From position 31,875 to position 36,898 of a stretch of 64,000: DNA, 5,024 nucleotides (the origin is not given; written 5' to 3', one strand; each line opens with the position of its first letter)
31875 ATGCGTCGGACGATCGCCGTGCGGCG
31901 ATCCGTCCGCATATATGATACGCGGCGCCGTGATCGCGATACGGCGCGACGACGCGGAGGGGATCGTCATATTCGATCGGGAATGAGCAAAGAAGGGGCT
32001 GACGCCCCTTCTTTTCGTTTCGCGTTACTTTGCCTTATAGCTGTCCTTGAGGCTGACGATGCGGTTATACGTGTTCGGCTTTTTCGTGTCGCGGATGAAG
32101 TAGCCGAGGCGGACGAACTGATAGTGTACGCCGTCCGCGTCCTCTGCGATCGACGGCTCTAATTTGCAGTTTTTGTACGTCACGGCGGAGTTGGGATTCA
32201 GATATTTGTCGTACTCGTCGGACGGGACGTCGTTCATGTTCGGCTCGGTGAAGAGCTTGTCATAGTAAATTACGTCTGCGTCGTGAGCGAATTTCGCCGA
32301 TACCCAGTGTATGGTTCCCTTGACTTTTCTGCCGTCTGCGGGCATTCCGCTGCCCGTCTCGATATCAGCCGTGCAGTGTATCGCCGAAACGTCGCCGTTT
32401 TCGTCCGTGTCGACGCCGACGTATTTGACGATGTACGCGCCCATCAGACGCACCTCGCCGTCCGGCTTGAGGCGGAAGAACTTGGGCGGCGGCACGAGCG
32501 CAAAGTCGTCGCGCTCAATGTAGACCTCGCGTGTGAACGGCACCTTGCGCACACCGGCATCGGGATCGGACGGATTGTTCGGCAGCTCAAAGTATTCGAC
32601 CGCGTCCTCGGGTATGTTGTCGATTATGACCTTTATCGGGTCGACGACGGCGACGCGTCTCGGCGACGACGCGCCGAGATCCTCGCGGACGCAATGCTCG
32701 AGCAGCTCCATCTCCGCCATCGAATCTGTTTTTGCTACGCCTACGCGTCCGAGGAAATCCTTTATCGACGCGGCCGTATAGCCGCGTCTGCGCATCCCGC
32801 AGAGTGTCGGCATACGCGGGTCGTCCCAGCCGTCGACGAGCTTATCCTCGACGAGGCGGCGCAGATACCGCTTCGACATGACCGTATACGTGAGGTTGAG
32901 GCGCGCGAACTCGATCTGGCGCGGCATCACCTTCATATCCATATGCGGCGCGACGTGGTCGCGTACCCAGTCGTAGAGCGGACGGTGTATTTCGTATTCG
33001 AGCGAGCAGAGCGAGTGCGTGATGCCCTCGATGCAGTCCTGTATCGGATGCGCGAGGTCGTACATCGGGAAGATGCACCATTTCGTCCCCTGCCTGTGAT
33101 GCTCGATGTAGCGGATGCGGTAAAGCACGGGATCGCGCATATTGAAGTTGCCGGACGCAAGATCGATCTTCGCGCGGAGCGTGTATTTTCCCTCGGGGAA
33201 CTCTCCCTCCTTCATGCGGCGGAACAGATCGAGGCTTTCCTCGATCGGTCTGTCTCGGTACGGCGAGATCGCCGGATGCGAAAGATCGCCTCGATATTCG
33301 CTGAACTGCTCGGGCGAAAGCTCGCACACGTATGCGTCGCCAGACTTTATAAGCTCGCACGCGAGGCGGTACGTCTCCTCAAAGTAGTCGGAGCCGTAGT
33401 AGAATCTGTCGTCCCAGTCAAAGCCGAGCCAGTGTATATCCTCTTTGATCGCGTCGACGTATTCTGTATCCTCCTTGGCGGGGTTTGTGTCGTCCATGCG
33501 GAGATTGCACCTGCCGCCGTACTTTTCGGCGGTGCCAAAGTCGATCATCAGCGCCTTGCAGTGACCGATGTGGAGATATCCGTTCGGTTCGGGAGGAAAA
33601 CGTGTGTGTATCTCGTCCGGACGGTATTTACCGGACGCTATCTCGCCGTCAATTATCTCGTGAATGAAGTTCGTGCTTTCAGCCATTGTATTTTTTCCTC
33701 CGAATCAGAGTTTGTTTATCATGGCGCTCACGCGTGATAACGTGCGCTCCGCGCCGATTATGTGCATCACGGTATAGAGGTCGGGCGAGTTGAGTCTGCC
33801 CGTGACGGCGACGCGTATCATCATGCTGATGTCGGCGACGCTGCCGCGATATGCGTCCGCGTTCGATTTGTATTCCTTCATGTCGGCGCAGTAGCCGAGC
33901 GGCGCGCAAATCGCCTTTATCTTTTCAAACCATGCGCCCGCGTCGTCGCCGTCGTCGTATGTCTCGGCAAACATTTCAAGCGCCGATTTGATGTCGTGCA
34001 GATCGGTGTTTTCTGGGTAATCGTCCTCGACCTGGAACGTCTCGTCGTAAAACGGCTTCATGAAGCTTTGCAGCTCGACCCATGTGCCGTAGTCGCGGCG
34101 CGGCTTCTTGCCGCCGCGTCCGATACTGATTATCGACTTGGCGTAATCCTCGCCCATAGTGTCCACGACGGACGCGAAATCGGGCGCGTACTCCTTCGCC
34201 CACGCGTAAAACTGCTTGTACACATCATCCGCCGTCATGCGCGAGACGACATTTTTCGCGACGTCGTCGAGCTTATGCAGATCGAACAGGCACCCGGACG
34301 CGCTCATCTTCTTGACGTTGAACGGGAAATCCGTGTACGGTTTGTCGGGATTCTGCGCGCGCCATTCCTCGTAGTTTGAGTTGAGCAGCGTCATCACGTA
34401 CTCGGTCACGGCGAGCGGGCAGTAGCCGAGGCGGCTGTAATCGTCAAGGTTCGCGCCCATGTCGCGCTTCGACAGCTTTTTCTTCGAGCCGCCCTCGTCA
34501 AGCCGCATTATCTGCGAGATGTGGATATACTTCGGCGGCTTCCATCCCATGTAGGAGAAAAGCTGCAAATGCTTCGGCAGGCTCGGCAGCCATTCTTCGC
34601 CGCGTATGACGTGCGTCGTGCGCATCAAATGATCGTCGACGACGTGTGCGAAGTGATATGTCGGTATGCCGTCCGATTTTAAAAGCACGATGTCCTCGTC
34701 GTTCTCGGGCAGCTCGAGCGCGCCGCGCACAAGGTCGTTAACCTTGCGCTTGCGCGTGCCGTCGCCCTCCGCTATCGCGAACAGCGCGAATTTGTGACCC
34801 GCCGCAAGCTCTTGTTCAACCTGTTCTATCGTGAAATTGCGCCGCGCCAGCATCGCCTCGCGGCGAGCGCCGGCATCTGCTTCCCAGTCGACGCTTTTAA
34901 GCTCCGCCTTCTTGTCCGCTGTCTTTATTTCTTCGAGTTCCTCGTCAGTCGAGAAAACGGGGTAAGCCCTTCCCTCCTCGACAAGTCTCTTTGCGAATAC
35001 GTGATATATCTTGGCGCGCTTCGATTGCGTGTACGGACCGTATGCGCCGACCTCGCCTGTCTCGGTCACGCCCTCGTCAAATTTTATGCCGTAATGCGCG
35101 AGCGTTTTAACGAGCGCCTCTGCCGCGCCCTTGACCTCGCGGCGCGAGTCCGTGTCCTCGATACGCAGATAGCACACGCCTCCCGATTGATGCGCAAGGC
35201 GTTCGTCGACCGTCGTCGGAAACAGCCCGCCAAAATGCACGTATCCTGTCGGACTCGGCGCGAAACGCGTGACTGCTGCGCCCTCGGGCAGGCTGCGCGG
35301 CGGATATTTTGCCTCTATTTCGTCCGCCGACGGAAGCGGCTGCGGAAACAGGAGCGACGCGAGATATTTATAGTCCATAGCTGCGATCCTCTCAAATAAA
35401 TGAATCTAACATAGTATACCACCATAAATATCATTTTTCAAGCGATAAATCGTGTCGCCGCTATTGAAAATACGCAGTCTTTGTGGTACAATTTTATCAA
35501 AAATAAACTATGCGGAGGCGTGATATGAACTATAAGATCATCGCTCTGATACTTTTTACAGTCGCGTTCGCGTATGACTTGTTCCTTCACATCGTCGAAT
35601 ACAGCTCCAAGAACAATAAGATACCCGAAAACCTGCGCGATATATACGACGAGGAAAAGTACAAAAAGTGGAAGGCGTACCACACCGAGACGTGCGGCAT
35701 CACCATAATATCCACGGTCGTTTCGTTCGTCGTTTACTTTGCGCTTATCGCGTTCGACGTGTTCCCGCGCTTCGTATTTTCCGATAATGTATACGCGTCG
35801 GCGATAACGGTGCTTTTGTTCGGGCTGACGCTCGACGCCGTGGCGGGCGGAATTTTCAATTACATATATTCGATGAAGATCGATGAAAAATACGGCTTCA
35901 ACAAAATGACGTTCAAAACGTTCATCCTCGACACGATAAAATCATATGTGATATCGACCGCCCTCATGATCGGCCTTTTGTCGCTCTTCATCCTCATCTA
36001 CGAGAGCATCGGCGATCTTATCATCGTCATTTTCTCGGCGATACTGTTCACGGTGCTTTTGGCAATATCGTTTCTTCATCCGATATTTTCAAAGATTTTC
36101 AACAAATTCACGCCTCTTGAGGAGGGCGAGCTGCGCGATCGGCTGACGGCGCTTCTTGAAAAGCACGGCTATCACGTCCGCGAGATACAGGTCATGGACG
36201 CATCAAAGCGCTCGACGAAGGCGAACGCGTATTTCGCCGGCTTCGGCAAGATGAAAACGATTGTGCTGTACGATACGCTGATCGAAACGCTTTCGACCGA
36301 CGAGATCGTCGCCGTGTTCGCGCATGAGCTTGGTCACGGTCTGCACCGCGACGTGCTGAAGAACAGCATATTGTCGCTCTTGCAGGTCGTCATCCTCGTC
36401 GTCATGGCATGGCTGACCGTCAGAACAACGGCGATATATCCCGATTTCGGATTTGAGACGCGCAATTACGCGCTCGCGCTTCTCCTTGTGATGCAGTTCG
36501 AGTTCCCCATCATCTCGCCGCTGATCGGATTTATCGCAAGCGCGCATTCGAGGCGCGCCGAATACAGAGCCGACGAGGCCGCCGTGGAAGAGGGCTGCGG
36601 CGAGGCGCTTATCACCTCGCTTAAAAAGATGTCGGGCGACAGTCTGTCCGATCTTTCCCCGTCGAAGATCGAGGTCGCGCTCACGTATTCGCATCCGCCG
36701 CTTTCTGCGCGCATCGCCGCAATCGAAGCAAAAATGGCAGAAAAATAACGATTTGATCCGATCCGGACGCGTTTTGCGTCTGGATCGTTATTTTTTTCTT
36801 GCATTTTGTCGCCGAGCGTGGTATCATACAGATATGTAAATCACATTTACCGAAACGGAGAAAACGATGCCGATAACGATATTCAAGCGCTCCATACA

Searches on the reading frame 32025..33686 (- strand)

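Call 45: search_protein_families(library=pfam, proteins=[window:32025-33686:-], max_evalue=0.00001)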
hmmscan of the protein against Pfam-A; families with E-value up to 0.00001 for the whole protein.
window:32025-33686:- (553 aa): 3 families
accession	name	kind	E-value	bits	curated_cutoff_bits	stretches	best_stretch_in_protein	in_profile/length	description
PF00749.27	tRNA-synt_1c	-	1.2e-100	337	23.4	1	25-337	1-312/314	tRNA synthetases class I (E and Q), catalytic domain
PF03950.23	tRNA-synt_1c_C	-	8.4e-29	100.1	23.9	1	341-441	1-91/91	tRNA synthetases class I (E and Q), anti-codon binding domain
PF20974.2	tRNA-synt_1c_C2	-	1.7e-17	64.3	23.9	1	458-533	1-69/69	tRNA synthetases class I (E and Q), anti-codon binding domain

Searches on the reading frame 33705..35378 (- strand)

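Call 45: search_protein_families(library=pfam, proteins=[window:33705-35378:-], max_evalue=0.00001)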
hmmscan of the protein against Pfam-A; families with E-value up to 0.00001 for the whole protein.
window:33705-35378:- (557 aa): 2 families
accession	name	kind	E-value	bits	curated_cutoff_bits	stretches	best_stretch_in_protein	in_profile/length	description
PF00749.27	tRNA-synt_1c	-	1.5e-61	208.5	23.4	1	36-334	3-278/314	tRNA synthetases class I (E and Q), catalytic domain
PF19269.4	Anticodon_2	-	7.8e-09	36.5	23.6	1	514-554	101-141/141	Anticodon binding domain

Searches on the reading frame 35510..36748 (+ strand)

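Call 45: search_protein_families(library=pfam, proteins=[window:35510-36748:+], max_evalue=0.00001)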
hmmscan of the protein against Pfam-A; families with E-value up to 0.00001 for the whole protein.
window:35510-36748:+ (412 aa): 3 families
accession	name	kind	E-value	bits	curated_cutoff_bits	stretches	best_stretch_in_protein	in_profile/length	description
PF01435.24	Peptidase_M48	-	9.6e-32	110.7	20.3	1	202-407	1-184/186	Peptidase family M48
PF16491.10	Peptidase_M48_N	-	4.8e-26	92.1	27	1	33-194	7-173/179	CAAX prenyl protease N-terminal, five membrane helices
PF05569.17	Peptidase_M56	-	8.8e-06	25.5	31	0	170-294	103-221/296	BlaR1 peptidase M56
